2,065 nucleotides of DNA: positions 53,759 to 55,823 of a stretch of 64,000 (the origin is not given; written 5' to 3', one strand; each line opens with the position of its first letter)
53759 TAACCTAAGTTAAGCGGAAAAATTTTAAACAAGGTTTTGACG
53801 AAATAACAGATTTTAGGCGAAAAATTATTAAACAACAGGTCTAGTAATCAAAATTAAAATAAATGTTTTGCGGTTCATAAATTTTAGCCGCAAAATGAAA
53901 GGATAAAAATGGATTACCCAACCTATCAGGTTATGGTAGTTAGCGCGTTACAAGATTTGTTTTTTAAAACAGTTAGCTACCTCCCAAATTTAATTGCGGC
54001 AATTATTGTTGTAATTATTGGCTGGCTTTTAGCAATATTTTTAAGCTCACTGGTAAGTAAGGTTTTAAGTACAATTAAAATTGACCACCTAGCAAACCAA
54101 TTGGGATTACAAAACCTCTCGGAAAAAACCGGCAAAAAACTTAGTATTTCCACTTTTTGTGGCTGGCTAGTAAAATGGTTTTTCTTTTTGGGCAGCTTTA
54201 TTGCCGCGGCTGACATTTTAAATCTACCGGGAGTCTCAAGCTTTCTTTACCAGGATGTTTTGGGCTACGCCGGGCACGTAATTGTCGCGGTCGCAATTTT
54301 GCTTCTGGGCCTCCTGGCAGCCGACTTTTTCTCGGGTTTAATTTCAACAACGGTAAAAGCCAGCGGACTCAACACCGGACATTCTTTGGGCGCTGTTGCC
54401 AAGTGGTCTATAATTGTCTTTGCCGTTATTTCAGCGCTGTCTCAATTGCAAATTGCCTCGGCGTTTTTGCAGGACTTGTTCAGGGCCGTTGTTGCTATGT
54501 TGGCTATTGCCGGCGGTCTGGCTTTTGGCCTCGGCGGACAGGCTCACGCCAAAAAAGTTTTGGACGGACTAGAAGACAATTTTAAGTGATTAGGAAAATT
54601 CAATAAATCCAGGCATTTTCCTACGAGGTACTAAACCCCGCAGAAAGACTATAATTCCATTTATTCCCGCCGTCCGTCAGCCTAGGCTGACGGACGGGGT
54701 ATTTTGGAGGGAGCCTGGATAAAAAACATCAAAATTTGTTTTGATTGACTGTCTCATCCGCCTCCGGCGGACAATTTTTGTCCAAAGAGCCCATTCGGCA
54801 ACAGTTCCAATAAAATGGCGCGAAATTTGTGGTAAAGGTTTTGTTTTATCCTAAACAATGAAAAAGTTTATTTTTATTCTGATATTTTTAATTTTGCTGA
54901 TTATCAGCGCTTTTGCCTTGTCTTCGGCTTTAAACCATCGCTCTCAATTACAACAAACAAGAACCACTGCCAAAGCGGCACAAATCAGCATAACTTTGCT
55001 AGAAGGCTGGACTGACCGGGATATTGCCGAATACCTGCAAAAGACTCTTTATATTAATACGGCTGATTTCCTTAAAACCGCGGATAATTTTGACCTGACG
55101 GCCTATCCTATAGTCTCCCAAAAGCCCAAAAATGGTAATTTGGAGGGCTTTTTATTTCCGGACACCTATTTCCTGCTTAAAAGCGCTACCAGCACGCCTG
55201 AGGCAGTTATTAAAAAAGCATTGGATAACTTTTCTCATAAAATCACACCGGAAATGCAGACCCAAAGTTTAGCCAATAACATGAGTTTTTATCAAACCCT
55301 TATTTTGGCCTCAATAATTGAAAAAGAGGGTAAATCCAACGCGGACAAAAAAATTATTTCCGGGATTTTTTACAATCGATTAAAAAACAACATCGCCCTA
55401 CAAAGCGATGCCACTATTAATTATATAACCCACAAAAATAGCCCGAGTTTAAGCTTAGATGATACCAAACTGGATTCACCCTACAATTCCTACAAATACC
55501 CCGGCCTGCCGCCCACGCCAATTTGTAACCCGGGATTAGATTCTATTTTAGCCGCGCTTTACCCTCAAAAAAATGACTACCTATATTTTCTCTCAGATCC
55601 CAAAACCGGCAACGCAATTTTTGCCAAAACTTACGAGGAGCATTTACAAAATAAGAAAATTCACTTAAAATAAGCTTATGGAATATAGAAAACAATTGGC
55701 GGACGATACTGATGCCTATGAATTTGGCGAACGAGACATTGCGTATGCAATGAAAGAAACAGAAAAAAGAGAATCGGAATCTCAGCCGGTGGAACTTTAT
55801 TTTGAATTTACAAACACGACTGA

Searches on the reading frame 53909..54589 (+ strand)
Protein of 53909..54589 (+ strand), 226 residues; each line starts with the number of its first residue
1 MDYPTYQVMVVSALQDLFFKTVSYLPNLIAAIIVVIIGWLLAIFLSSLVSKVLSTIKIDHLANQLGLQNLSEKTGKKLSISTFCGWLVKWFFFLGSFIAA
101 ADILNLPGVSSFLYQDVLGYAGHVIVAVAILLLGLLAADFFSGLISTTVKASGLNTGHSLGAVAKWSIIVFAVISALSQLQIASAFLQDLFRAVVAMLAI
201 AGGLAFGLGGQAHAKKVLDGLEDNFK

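Call 38: search_protein_families(library=pfam, proteins=[window:53909-54589:+])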
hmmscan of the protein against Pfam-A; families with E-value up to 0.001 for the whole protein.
window:53909-54589:+ (226 aa): 1 family
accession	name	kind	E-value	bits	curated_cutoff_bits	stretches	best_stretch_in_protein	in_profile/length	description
PF05552.17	MS_channel_1st_1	-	1.9e-18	66.5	22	2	14-60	3-49/50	Mechanosensitive ion channel, conserved TM helix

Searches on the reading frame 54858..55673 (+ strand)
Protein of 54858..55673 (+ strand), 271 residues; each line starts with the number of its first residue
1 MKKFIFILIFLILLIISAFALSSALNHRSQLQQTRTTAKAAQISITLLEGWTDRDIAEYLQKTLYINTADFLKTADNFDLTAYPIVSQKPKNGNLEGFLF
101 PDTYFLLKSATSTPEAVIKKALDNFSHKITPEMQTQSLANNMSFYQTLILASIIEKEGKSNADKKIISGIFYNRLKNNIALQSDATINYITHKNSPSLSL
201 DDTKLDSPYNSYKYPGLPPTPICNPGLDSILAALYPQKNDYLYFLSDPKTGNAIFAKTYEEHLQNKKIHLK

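Call 38: search_protein_families(library=pfam, proteins=[window:54858-55673:+])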
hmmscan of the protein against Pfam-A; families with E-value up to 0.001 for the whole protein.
window:54858-55673:+ (271 aa): 1 family
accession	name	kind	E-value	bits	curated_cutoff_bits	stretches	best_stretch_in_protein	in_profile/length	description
PF02618.21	YceG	-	6.6e-67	226.3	32.4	1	21-267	48-274/275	YceG-like family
